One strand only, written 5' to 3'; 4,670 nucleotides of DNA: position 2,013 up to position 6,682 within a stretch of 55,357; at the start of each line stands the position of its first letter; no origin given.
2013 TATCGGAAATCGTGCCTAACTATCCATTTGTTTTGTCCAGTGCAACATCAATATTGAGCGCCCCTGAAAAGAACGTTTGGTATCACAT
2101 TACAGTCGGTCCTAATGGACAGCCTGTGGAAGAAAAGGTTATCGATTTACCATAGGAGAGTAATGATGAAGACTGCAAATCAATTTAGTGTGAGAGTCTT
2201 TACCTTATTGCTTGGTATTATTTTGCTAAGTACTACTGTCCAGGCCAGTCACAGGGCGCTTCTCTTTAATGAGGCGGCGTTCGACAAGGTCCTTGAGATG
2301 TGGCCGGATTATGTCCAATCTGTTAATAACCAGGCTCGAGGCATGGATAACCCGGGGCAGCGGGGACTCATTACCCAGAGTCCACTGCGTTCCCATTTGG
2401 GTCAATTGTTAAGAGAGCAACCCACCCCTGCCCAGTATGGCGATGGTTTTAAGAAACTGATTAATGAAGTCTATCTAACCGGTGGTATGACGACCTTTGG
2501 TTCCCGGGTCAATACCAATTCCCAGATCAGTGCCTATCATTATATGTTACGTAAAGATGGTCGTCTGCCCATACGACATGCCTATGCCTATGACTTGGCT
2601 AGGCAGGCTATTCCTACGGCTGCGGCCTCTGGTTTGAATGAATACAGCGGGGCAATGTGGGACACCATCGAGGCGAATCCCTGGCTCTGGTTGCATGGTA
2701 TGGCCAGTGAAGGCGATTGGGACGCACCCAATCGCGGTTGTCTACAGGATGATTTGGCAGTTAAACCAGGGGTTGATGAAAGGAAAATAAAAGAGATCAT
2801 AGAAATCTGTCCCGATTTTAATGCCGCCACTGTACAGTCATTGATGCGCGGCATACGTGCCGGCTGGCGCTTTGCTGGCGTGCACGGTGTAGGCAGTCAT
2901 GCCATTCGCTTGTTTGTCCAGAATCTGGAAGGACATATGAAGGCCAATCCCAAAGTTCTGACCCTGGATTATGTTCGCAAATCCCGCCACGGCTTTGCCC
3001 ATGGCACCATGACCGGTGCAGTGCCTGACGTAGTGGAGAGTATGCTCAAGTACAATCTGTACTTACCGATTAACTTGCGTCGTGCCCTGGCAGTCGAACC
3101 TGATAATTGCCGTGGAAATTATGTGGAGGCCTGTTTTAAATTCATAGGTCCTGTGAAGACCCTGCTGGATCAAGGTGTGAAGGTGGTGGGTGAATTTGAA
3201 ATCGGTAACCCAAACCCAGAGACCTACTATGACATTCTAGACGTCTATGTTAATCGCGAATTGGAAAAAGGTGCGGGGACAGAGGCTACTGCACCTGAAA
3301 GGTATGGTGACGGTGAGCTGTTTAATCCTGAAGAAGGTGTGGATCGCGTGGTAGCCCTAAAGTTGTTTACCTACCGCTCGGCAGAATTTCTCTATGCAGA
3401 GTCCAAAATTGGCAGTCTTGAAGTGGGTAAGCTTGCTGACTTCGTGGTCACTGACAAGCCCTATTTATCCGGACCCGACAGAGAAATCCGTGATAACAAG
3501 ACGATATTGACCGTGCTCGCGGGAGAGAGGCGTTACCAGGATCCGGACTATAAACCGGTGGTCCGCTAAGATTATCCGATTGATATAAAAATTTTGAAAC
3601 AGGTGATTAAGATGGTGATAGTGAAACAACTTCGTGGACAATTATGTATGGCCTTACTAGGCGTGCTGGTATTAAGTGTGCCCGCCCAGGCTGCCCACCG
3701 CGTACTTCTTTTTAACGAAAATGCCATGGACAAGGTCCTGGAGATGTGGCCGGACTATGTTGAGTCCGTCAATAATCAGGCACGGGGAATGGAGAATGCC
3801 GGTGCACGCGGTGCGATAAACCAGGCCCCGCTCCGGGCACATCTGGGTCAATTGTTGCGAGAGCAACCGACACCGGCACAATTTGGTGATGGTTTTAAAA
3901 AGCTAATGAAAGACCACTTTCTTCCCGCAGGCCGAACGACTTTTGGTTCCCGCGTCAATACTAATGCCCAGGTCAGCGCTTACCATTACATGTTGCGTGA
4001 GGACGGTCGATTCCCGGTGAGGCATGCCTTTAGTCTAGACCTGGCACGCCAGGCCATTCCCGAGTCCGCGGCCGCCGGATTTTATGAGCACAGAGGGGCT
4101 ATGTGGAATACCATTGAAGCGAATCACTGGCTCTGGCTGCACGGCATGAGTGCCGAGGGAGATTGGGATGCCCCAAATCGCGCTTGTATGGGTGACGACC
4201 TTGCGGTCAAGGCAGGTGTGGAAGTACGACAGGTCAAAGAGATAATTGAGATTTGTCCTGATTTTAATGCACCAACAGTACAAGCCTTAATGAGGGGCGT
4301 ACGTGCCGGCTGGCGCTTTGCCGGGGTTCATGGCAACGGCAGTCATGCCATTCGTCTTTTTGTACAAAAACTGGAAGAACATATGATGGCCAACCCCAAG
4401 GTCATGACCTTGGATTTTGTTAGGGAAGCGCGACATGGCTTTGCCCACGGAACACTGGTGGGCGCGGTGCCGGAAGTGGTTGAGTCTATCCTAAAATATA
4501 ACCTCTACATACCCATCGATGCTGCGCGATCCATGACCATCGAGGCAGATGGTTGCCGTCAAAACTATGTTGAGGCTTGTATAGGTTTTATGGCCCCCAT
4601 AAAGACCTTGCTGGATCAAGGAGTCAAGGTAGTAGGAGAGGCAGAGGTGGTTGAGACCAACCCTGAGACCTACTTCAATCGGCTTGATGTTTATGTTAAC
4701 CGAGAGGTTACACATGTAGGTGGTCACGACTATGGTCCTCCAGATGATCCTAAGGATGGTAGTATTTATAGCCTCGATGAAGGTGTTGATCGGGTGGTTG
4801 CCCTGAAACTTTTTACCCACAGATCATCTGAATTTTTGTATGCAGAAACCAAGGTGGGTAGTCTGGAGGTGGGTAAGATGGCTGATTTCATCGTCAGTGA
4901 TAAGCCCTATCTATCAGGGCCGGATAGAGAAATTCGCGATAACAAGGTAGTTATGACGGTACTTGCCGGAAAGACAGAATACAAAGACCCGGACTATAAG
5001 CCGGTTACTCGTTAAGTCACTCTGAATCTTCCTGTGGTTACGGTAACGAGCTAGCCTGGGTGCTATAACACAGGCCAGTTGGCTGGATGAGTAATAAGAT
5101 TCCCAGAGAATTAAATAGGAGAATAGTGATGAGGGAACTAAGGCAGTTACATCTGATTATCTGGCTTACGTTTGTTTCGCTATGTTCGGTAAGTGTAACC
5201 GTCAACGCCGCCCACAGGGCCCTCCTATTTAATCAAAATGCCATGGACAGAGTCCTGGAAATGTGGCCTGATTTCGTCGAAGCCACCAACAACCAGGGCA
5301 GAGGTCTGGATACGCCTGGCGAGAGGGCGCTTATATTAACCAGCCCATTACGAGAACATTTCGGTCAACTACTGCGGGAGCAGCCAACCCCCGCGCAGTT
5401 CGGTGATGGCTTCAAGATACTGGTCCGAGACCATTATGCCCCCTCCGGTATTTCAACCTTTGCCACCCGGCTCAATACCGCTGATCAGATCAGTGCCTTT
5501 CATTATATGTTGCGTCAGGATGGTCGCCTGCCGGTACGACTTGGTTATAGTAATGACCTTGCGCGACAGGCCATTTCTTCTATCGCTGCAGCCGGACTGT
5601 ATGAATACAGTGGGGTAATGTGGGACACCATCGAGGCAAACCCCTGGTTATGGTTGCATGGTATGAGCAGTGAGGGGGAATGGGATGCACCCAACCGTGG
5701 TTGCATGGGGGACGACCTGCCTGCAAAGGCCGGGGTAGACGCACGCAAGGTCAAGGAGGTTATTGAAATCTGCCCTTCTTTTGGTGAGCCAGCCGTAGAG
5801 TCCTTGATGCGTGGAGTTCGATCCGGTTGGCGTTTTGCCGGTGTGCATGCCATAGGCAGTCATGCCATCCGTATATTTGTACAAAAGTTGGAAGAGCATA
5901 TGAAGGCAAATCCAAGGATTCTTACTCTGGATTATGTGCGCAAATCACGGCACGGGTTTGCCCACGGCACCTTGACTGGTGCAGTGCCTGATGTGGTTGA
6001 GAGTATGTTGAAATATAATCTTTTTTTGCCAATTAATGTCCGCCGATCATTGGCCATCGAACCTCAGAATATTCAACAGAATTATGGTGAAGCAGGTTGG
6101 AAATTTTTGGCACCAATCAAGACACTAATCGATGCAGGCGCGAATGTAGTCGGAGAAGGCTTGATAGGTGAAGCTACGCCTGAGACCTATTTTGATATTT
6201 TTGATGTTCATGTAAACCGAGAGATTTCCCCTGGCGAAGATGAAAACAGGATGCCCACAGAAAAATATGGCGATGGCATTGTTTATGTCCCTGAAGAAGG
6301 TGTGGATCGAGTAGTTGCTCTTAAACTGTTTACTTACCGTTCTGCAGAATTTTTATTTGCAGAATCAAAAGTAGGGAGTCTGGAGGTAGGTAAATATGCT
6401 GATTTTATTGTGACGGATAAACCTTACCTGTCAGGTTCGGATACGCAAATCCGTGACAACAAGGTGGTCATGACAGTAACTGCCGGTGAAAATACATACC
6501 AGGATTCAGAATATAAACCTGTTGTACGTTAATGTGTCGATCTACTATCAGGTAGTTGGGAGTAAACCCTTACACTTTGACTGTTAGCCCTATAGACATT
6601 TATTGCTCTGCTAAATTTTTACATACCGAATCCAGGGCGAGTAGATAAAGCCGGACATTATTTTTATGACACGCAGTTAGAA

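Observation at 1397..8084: Gene fission of a periplasmic amidohydrolase: one HxH N-fragment followed by four tandem signal-peptide-bearing C-terminal modules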

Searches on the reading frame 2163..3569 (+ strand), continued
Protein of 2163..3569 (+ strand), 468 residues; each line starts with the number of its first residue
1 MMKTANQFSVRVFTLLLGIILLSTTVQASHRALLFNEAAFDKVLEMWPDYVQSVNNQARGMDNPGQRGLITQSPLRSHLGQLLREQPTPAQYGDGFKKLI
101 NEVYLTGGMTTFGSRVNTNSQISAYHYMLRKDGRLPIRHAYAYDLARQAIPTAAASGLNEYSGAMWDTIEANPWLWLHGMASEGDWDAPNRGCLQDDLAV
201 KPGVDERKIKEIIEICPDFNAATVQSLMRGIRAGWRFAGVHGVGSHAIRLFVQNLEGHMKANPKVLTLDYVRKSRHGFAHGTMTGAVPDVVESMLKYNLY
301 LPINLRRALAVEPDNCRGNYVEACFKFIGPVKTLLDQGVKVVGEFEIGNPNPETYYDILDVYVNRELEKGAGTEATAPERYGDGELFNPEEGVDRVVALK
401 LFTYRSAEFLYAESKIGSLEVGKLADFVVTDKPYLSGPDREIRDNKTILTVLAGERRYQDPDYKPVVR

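Call 51: search_protein_families(library=pfam, proteins=[L012:4905-5873:+], max_evalue=0.01)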
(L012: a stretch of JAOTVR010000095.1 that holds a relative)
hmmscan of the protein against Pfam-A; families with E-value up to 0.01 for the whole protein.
L012:4905-5873:+ (323 aa): 6 families
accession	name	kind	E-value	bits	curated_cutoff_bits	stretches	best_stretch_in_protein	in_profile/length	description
PF13616.12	Rotamase_3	-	2.1e-18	67.4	22.5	1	192-273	35-114/116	PPIC-type PPIASE domain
PF00639.27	Rotamase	-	2.2e-16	61.1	21.7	1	190-270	15-94/97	PPIC-type PPIASE domain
PF13624.11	SurA_N_3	-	1.9e-11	44.5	27.2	1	24-124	30-128/162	SurA-like N-terminal domain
PF13145.12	Rotamase_2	-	1.7e-08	35.8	27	1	175-285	14-119/121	PPIC-type PPIASE domain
PF13623.11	SurA_N_2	-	6.5e-06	26.5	28.5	1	26-114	34-121/145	SurA-like N-terminal domain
PF09312.16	SurA_N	-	0.0071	16.9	30.8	1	40-116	10-80/118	SurA N-terminal domain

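Call 61: predict_structure(alignment_id=A6)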
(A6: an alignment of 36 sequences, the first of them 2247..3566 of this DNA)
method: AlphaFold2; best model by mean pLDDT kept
length: 440 residues; sequences in the alignment: 36
mean_pLDDT: 91.1   pTM: 0.89
mean pLDDT of the five models: 91.1, 90.8, 89.7, 89.4, 88.9
residues with pLDDT >= 90: 316; 70-90: 116; 50-70: 6; < 50: 2
segments of 3 or more residues with pLDDT < 50: none
pLDDT, mean of each block of 10 residues (from residue 1): 74 91 83 81 80 81 93 94 91 92 96 91 88 87 94 84 89 95 89 91 93 90 96 95 95 93 98 95 92 95 98 91 93 96 80 92 97 97 95 94 93 94 96 82
secondary structure, 60 per line:
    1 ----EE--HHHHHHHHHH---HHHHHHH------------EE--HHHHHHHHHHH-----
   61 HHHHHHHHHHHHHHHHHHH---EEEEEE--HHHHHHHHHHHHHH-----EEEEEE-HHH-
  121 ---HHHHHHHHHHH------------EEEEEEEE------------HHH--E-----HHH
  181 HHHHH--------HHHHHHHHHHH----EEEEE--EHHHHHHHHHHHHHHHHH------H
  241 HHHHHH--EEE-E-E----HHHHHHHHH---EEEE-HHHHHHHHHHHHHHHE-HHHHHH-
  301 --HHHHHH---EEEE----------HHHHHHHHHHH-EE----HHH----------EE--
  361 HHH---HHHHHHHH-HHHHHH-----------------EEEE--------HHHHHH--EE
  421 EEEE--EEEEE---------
elements in order: H9-18 H22-28 H45-55 H61-79 E83-88 H91-104 E110-115 H124-134 E147-154 H178-185 H194-204 E209-213 H217-233 H240-246 E249-251 H260-268 E272-275 H277-291 H294-299 H303-308 E312-315 H326-336 H367-374 H376-381 E399-402 H411-416 E419-424 E427-431

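Call 63: fold_search(model_id=the predicted structure, library=pdb)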
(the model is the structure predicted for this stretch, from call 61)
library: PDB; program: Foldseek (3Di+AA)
matches with E <= 10: 776; with E <= 0.001: 67
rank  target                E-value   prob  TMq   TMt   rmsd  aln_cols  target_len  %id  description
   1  3icj                  1.9e-10  1.00  0.57  0.54   5.8       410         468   16  Crystal structure of an uncharacterized metal-dependent hydrolase from pyrococcus furiosus (released 2009-07-28)
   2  3igh                  2.9e-08  1.00  0.57  0.53   5.7       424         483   15  Crystal structure of an uncharacterized metal-dependent hydrolase from pyrococcus horikoshii ot3 (released 2009-08-04)
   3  2qs8_A                4.5e-07  1.00  0.36  0.39  11.4       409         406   14  Crystal structure of a Xaa-Pro dipeptidase with bound methionine in the active site (released 2007-08-21)
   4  4wgx_A                4.8e-07  1.00  0.40  0.38  10.2       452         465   15  Crystal Structure of Molinate Hydrolase (released 2015-02-11)
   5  4ub9_A                6.8e-07  1.00  0.40  0.38  11.9       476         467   15  Structural and catalytic characterization of molinate hydrolase (released 2015-06-24)
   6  2q09                  7.2e-07  1.00  0.46  0.49   5.9       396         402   13  Crystal structure of Imidazolonepropionase from environmental sample with bound inhibitor 3-(2,5-Dioxo-imidazolidin-4-yl (released 2007-06-05)
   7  4gbd_A                7.2e-07  1.00  0.47  0.48   7.9       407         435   15  Crystal Structure Of Adenosine Deaminase From Pseudomonas Aeruginosa Pao1 with bound Zn and methylthio-coformycin (released 2013-06-12)
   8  4gbd_B                7.7e-07  1.00  0.45  0.45   9.4       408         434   15  Crystal Structure Of Adenosine Deaminase From Pseudomonas Aeruginosa Pao1 with bound Zn and methylthio-coformycin (released 2013-06-12)
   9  3feq_L                9.7e-07  1.00  0.36  0.39  11.0       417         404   14  Crystal structure of uncharacterized protein eah89906 (released 2008-12-16)
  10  4dyk_A                1.3e-06  1.00  0.46  0.47   8.9       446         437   17  Crystal structure of an adenosine deaminase from pseudomonas aeruginosa pao1 (target nysgrc-200449) with bound zn (released 2012-03-14)
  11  3n2c_A                1.4e-06  1.00  0.36  0.38  11.2       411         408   14  Crystal structure of prolidase eah89906 complexed with n-methylphosphonate-l-proline (released 2010-06-02)
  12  2qs8_B                1.7e-06  1.00  0.35  0.38  11.5       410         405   13  Crystal structure of a Xaa-Pro dipeptidase with bound methionine in the active site (released 2007-08-21)
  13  4v1x_E                2.6e-06  1.00  0.38  0.36  11.9       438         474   12  The structure of the hexameric atrazine chlorohydrolase, AtzA (released 2015-03-11)
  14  3feq_C                2.6e-06  1.00  0.37  0.40  10.8       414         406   14  Crystal structure of uncharacterized protein eah89906 (released 2008-12-16)
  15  4v1x_B                3.3e-06  1.00  0.46  0.43   7.1       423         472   14  The structure of the hexameric atrazine chlorohydrolase, AtzA (released 2015-03-11)
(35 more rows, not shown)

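Call 65: search_solved_structures(query=A2, max_evalue=0.01, show_alignments=2)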
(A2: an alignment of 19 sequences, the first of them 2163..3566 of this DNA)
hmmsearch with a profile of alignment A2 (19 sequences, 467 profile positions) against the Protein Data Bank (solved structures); distinct sequences matched with E-value up to 0.01: 2.
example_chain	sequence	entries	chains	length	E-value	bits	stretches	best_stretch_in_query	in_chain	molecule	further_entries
2qs8_A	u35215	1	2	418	0.00057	21.8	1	379-430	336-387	Xaa-Pro Dipeptidase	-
3icj_A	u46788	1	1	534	0.0038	19.1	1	382-434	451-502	uncharacterized metal-dependent hydrolase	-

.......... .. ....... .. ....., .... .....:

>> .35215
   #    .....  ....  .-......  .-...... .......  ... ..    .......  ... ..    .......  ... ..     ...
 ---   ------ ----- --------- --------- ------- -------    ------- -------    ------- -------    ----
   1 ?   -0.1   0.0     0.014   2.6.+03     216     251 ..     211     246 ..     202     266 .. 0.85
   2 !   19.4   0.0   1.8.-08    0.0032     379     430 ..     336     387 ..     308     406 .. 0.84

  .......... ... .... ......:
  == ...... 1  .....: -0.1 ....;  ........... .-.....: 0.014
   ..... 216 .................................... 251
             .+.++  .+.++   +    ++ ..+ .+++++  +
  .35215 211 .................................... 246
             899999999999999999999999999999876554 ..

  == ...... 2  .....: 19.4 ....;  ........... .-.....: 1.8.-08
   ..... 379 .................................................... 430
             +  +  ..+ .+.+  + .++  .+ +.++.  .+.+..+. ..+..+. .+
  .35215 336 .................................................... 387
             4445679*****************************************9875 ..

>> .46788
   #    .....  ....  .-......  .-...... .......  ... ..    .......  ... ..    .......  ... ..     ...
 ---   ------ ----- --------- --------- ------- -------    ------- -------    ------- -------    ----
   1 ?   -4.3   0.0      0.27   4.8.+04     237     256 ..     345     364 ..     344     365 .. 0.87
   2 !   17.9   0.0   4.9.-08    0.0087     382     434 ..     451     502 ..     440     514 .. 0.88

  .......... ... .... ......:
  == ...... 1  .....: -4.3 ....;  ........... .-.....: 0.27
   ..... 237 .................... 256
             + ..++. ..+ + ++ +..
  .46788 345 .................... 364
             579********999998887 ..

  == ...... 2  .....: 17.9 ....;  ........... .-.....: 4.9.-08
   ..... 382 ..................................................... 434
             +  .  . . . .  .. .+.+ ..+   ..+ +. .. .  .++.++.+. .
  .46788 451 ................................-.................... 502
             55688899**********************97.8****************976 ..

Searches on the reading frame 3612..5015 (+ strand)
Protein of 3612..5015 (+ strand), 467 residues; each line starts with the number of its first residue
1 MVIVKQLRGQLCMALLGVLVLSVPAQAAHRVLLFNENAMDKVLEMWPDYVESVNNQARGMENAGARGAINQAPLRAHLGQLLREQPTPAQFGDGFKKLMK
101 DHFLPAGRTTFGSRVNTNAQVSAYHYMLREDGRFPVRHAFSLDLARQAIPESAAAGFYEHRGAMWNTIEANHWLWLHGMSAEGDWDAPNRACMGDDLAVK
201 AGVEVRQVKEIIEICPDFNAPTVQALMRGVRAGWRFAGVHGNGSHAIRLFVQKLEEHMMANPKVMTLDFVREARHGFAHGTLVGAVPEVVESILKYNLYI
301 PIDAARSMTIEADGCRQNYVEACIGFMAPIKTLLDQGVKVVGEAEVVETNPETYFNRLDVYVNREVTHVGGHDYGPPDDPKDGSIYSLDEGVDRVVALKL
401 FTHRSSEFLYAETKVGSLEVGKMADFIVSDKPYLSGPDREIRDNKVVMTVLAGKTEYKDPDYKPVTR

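Call 3: search_protein_families(library=pfam, proteins=[window:3612-5015:+], max_evalue=0.01)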
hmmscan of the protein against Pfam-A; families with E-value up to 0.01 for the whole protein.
window:3612-5015:+ (467 aa): 2 families
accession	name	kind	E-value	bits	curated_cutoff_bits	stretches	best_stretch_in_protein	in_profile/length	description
PF07969.17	Amidohydro_3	-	6.1e-13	49.5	29.7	1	230-455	271-470/472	Amidohydrolase family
PF01979.26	Amidohydro_1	-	0.00061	19.6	25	1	397-454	286-343/345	Amidohydrolase family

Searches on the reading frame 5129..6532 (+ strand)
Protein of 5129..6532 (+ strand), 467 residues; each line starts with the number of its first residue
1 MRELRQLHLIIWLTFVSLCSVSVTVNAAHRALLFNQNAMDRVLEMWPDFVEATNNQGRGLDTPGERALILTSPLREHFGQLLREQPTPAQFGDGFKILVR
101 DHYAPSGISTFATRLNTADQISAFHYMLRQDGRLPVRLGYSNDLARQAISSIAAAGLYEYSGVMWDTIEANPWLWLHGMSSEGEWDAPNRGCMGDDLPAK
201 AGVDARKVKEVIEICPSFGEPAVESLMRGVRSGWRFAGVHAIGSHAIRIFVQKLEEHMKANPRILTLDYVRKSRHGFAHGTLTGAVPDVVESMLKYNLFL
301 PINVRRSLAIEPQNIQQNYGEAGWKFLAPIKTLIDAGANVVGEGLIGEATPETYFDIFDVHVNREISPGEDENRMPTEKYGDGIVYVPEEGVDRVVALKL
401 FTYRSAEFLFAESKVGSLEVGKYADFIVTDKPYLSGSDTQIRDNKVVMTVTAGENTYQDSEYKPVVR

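Call 3: search_protein_families(library=pfam, proteins=[window:5129-6532:+], max_evalue=0.01)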
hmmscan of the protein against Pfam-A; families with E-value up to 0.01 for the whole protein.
window:5129-6532:+ (467 aa): 2 families
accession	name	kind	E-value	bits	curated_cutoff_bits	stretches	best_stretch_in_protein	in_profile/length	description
PF07969.17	Amidohydro_3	-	3.8e-18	66.6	29.7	1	220-457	261-472/472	Amidohydrolase family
PF01979.26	Amidohydro_1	-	1.2e-06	28.4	25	1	387-454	276-343/345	Amidohydrolase family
